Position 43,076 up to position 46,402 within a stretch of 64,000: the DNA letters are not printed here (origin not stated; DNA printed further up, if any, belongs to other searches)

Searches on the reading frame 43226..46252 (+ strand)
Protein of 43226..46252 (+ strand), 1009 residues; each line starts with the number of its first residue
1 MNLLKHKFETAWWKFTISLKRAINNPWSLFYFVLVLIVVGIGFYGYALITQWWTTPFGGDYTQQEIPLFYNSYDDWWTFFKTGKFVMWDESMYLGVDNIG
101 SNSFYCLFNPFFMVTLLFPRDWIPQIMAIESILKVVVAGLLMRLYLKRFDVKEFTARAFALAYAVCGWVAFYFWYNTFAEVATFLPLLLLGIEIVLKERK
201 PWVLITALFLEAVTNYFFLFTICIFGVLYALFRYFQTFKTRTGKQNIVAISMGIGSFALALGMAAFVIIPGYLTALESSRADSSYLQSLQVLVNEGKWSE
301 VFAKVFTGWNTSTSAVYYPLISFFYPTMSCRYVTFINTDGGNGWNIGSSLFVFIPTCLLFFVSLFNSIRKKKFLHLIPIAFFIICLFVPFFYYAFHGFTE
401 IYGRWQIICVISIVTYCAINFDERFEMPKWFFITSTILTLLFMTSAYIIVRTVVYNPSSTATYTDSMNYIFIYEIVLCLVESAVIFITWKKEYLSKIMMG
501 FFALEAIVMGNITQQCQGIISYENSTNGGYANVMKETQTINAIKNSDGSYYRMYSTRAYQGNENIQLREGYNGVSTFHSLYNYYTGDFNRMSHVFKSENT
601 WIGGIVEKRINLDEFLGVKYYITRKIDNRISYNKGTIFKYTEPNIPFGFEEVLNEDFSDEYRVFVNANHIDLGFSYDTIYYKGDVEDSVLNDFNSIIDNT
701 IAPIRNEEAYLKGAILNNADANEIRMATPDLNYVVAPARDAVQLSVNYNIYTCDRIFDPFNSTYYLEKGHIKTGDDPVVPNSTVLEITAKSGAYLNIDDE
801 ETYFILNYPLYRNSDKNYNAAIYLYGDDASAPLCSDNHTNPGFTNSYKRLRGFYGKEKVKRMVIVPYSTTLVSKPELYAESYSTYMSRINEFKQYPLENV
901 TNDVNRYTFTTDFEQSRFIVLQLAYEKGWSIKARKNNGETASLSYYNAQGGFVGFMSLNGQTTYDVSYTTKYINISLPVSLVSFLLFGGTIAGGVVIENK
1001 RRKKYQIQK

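Call 76: search_protein_families(library=pfam, proteins=[window:43226-46252:+], max_evalue=0.001)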
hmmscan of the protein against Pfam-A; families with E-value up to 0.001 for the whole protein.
window:43226-46252:+ (1009 aa): 1 family
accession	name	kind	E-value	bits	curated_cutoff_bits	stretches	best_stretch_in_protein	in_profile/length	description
PF09586.16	YfhO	-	7.2e-73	246.7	28.5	2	32-324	2-284/835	Bacterial membrane protein YfhO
